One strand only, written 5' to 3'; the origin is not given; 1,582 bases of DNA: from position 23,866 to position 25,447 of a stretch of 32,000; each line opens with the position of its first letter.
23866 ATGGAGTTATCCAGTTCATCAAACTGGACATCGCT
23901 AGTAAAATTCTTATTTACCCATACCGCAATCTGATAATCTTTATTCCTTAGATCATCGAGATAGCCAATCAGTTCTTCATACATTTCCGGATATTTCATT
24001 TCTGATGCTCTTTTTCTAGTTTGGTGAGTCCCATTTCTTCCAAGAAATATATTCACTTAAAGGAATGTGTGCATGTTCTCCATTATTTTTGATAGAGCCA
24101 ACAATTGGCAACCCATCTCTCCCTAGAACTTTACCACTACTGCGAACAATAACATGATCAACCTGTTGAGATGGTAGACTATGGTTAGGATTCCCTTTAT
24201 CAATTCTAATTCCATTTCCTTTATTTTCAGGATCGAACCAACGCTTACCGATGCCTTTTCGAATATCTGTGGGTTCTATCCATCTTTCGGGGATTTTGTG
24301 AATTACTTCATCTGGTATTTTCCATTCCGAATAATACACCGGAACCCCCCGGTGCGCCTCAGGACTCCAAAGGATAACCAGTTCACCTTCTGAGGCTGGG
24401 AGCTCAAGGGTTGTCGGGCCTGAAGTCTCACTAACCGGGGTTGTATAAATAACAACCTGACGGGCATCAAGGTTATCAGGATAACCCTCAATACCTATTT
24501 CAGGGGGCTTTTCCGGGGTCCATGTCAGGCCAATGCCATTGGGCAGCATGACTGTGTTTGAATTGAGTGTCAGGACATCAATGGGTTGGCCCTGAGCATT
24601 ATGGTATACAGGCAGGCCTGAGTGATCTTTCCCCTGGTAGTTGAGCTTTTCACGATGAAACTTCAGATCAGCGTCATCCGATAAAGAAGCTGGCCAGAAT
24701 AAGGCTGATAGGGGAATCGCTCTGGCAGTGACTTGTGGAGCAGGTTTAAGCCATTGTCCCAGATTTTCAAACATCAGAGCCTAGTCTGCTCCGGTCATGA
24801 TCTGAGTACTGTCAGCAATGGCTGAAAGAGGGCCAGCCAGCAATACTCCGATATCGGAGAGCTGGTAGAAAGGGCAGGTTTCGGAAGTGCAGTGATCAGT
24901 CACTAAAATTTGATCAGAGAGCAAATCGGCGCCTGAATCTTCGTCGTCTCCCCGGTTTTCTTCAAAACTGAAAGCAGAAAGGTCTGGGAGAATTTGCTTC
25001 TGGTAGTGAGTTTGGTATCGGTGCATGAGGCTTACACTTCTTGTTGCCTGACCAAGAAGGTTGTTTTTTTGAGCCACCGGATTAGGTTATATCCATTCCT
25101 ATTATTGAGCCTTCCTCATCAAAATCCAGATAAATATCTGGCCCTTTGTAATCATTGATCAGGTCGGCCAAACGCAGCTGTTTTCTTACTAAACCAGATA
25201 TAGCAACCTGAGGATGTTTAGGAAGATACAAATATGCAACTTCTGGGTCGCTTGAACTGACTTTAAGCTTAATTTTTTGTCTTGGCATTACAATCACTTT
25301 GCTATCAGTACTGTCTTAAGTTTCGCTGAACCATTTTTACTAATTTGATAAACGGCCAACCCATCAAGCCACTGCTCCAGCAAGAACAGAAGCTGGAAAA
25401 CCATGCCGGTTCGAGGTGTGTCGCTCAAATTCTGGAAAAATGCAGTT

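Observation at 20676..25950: AT-rich cassette island inserted exactly at the polB stop, marked by a duplicated polB 3' terminus and lacking any recombinase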

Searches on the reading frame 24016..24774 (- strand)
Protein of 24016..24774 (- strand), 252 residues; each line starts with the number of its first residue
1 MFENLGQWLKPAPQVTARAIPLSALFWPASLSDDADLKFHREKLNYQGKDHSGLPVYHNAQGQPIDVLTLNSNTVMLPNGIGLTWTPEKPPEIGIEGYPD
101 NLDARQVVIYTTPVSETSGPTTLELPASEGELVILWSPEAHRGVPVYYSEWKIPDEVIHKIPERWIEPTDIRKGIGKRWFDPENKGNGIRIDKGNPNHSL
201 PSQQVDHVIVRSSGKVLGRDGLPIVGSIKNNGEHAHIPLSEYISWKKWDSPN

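Call 6: search_protein_families(library=pfam, max_evalue=0.1, proteins=[window:24016-24774:-])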
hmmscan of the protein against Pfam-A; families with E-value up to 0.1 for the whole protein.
window:24016-24774:- (252 aa): 1 family
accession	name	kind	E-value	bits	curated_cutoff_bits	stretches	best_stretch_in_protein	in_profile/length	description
PF06958.17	Pyocin_S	-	0.0056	17.6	22.5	1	74-145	60-134/139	S-type Pyocin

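Call 7: search_protein_families(library=ncbifam, max_evalue=0.1, proteins=[window:24016-24774:-])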
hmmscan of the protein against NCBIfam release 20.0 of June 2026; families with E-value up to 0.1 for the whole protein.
window:24016-24774:- (252 aa): 0 families

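Call 17: search_solved_structures(query=window:24016-24774:-, max_evalue=1, show_alignments=2)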
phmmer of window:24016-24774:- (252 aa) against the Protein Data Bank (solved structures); distinct sequences matched with E-value up to 1: 0.

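Call 23: find_encoding_contigs(protein=window:24016-24774:-, flank=10000, max_places=10)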
Protein window:24016-24774:- (252 aa): 1 contig read that carries it; 1 place shown.
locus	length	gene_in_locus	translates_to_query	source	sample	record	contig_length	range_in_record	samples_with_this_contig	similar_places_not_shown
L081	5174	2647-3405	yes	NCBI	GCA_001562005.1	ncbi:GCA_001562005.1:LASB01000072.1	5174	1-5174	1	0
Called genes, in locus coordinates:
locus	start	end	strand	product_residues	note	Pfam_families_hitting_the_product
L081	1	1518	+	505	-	?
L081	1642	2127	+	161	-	-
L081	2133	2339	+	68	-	-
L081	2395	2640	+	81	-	-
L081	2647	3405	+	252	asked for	-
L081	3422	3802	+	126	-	PF25656:DUF7945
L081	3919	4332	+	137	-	PF25656:DUF7945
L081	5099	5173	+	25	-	?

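Call 25: find_homologous_proteins(query=window:24016-24774:-, max_evalue=0.001)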
Query window:24016-24774:- (252 aa): 56 proteins with E <= 0.001 among 444 candidates.
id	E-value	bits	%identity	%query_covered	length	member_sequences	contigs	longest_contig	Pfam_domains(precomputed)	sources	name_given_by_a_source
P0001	5.8e-171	585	100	100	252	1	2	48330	-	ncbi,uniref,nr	ncbi:hypothetical protein [Endozoicomonas arenosclerae]|uniref:hypothetical protein n=1 Tax=Endozoic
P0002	2.5e-67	245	88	49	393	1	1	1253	-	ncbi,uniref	ncbi:MAG: hypothetical protein ACR2PX_14530, partial [Endozoicomonas sp.]|uniref:hypothetical protei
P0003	3.7e-65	238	71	60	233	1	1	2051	-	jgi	jgi:hypothetical protein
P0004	7.5e-37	145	35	91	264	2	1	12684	-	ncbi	ncbi:MAG: hypothetical protein ACR2PX_20985 [Endozoicomonas sp.]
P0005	9.8e-36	142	66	40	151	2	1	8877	-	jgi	-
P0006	1.1e-35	141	48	57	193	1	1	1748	-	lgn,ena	-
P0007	1.4e-35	141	65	40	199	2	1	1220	-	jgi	jgi:hypothetical protein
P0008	3.2e-35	140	65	40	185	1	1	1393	-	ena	-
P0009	4.7e-33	133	60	41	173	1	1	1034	-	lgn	-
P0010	6.8e-33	132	48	58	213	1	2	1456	-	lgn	-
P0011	8.9e-33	132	59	42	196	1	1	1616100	-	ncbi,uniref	ncbi:RHS repeat-associated core domain-containing protein, partial [Caballeronia sp. LZ035]|uniref:R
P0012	1.9e-32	131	61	40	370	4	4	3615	-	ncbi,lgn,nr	ncbi:MAG: hypothetical protein KDC80_23670 [Saprospiraceae bacterium]|nr:hypothetical protein [Sapro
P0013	4.3e-32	130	66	38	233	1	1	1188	-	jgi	jgi:RHS repeat-associated protein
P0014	1.6e-31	128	61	40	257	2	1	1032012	-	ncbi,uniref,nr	ncbi:putative rHS repeat-associated core domain protein (plasmid) [Ochrobactrum quorumnocens]|uniref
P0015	1.2e-30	125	61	39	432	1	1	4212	PF25547.2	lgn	-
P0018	4.1e-30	123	81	27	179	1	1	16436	-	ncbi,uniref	ncbi:MAG: hypothetical protein ACR2PX_09275, partial [Endozoicomonas sp.]|uniref:hypothetical protei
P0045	8.6e-24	102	58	37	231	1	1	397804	-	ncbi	ncbi:hypothetical protein GCM10028801_01970 [Nocardioides maradonensis]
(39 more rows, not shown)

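Call 36: find_encoding_contigs(protein=P0018, flank=10000, max_places=4)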
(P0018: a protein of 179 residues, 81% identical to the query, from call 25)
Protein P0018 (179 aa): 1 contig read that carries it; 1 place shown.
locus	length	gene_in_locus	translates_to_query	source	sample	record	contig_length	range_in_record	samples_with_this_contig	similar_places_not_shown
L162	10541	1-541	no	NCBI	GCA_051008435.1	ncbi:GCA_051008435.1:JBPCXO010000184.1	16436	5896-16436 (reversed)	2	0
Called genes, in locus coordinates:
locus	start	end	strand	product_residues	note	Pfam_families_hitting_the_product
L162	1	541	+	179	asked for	?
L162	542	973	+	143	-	-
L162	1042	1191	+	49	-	-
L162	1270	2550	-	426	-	PF00817:IMS, PF21999:IMS_HHH_1, PF11799:IMS_C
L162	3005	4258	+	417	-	-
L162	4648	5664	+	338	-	PF01212:Beta_elim_lyase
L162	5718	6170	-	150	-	-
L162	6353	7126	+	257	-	PF00070:Pyr_redox (faint), PF00890:FAD_binding_2 (weak), PF01262:AlaDh_PNT_C (faint), PF01266:DAO (weak), PF07992:Pyr_redox_2, PF12831:FAD_oxidored, PF13450:NAD_binding_8, PF13738:Pyr_redox_3, +1 more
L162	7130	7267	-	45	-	-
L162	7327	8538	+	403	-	PF00083:Sugar_tr, PF07690:MFS_1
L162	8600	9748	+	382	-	PF01070:FMN_dh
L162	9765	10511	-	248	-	PF00497:SBP_bac_3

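Call 37: find_encoding_contigs(protein=P0004, flank=10000, max_places=4)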
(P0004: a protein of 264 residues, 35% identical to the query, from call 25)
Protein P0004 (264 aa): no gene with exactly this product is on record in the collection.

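Call 54: predict_structure(alignment_id=A3)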
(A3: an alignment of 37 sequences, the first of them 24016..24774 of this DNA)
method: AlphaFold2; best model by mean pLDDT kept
length: 252 residues; sequences in the alignment: 37
mean_pLDDT: 66.1   pTM: 0.49
mean pLDDT of the five models: 66.1, 65.7, 65.5, 64.1, 63.6
residues with pLDDT >= 90: 99; 70-90: 17; 50-70: 19; < 50: 117
segments of 3 or more residues with pLDDT < 50: 1-40, 69-71, 76-148
pLDDT, mean of each block of 10 residues (from residue 1): 39 43 36 39 69 70 62 48 44 37 38 35 32 37 47 97 95 94 97 97 98 98 98 98 98 93
secondary structure, 60 per line:
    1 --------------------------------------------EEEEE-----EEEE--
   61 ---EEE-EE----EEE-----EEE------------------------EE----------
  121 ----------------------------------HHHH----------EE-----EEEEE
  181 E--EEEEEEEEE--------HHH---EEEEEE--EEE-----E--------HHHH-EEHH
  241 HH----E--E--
elements in order: E45-49 E55-58 E64-66 E74-76 E82-84 H155-158 E176-181 E184-192 E207-212 E215-217 H232-235 H239-242
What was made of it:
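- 24016..24774 (-): Toxin remnant (252 aa). It has a conserved middle domain with a weak Pyocin_S-like match, followed by a ~100-aa C-terminal toxin domain. That domain is shared with Rhs, PT-HINT, WXG100 and pre-toxin-TG proteins. In the AF2 model the C-terminal domain has pLDDT >93 (call 54).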

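Call 59: fold_search(model_id=the predicted structure, library=pdb)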
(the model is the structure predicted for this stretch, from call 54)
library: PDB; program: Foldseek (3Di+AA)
matches with E <= 10: 157; with E <= 0.001: 0
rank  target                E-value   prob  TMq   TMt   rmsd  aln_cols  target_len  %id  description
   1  1v2b_A                5.7e-01  0.21  0.15  0.22   5.9        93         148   13  Crystal Structure of PsbP Protein in the Oxygen-Evolving Complex of Photosystem II from Higher Plants (released 2004-05-18)
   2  5jm8_C                6.0e-01  0.15  0.13  0.07   8.1        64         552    8  The structure of ATP-bound aerobactin synthetase IucA from a hypervirulent pathotype of Klebsiella pneumoniae (released 2016-06-15)
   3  1v2b_B                1.4e+00  0.12  0.14  0.21   5.3        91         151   11  Crystal Structure of PsbP Protein in the Oxygen-Evolving Complex of Photosystem II from Higher Plants (released 2004-05-18)
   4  2vu4                  2.0e+00  0.08  0.14  0.21   5.8        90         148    9  Structure of PsbP protein from Spinacia oleracea at 1.98 A resolution (released 2009-07-21)
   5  9i05_Aq               2.2e+00  0.13  0.12  0.16  14.6        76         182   12  Cryo-EM structure of the large subunit of the mitochondrial ribosome from Toxoplasma gondii (released 2025-06-11)
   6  4uxg_I                2.3e+00  0.02  0.12  0.08  42.3       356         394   10  Crystal structure of the carboxy-terminal region of the bacteriophage T4 proximal long tail fibre protein gp34, R32 na (released 2015-09-30)
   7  9g6k_Lm               2.4e+00  0.14  0.12  0.15  13.8        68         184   10  LSU structure derived from the LSU sample of the mitoribosome from T. gondii. (released 2024-12-11)
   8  4uxg_K                2.4e+00  0.02  0.09  0.07  29.5       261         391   11  Crystal structure of the carboxy-terminal region of the bacteriophage T4 proximal long tail fibre protein gp34, R32 na (released 2015-09-30)
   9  4uxe_B                2.4e+00  0.01  0.10  0.07  42.7       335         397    9  Crystal structure of the carboxy-terminal region of the bacteriophage T4 proximal long tail fibre protein gp34, P21 se (released 2015-08-19)
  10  9gnw_P                2.7e+00  0.15  0.13  0.17   3.8        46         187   24  Universal PSII assembly intermediate (released 2025-09-17)
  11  9mc7_B                2.7e+00  0.02  0.11  0.11  15.4       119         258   12  Cryo-EM structure of Human UBA1-UBE2O-Ub -Recruitment state 4 (released 2026-03-25)
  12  4kin_D                2.9e+00  0.11  0.10  0.08   5.3        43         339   26  Crystal structure of mitogen-activated protein kinase 14 (P38-H5) complex with 5-(2-CHLOROPHENYL)-N-(5-(CYCLOPROPYLCAR (released 2013-06-12)
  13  4lp1_A                2.9e+00  0.04  0.13  0.25  11.7        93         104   14  Crystal structure of CyaY protein from Psychromonas ingrahamii in complex with Eu(III) (released 2014-07-16)
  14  5nxf_B                2.9e+00  0.01  0.12  0.07  42.4       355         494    8  Crystal structure of the carboxy-terminal region of the bacteriophage T4 proximal long tail fibre protein gp34, residu (released 2017-07-12)
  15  8bd3_F1               3.1e+00  0.18  0.14  0.18   3.5        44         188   18  Cryo-EM structure of the Photosystem II - LHCII supercomplex from Chlorella ohadi (released 2023-08-09)
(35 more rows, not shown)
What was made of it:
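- Tried and rejected: The AF2 model is confident for residues 150-252, but Foldseek against the PDB found nothing (calls 54, 59) and a sequence search of the PDB found nothing (call 17).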

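Call 78: find_encoding_contigs(protein=P0014, flank=3000, max_places=2)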
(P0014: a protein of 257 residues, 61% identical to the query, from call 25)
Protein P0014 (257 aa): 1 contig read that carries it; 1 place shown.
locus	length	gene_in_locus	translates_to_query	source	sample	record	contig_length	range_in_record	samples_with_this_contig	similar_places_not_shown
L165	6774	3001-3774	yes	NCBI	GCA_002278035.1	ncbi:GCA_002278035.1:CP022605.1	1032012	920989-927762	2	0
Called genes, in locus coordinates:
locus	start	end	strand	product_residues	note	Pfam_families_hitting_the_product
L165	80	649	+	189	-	PF07791:Imm11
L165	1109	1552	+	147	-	-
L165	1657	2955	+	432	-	PF13332:Fil_haemagg_2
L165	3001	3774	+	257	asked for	-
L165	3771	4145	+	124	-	PF25656:DUF7945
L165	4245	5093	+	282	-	-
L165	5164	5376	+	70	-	-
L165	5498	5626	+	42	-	-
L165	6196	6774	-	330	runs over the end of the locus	PF13737:DDE_Tnp_1_5, PF01609:DDE_Tnp_1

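Call 79: find_encoding_contigs(protein=P0045, flank=3000, max_places=2)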
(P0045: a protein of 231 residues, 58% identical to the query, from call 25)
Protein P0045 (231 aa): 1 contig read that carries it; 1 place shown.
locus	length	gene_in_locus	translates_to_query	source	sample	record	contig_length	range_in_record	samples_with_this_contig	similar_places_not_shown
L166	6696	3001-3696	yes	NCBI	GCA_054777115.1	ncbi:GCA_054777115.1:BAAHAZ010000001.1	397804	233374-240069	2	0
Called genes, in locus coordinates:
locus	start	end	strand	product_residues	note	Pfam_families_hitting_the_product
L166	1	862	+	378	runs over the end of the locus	PF02899:Phage_int_SAM_1 (weak), PF00589:Phage_integrase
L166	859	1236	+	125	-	-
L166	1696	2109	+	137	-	-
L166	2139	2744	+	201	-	-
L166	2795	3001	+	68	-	-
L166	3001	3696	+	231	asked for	-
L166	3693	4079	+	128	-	PF25656:DUF7945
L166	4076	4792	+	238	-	-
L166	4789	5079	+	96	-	-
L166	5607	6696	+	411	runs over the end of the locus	PF00872:Transposase_mut, PF10551:MULE (weak)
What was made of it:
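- On Polymorphic toxin / orphan immunity array: DUF7945 directly follows the homologous toxin domain in Ochrobactrum (L165) and Nocardioides (L166) (calls 78, 79).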

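Call 83: search_protein_families(library=pfam, max_evalue=0.001, proteins=[P0002, P0003, P0018, L162:542-973:+])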
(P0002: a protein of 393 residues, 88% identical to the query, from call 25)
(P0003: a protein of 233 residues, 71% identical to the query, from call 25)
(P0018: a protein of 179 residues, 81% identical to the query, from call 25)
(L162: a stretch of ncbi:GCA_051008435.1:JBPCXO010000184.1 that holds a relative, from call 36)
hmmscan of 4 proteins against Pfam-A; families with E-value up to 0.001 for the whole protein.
P0002 (393 aa): 0 families

P0003 (233 aa): 0 families

P0018 (179 aa): 0 families

L162:542-973:+ (143 aa): 0 families

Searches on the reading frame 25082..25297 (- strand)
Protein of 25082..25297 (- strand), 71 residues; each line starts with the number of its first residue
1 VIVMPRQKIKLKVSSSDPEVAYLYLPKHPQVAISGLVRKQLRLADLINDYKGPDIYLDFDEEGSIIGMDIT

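Call 6: search_protein_families(library=pfam, max_evalue=0.1, proteins=[window:25082-25297:-])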
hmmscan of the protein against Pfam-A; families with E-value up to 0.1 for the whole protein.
window:25082-25297:- (71 aa): 1 family
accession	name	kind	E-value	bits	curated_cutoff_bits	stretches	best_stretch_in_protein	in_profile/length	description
PF10049.14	DUF2283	-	3.8e-05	24.2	23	1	21-70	11-45/49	Protein of unknown function (DUF2283)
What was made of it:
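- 25082..25297 (-): Small DUF2283 protein. Pfam E 3.8e-5 (call 6).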

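Call 7: search_protein_families(library=ncbifam, max_evalue=0.1, proteins=[window:25082-25297:-])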
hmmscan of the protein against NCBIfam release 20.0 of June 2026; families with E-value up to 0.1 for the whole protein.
window:25082-25297:- (71 aa): 0 families
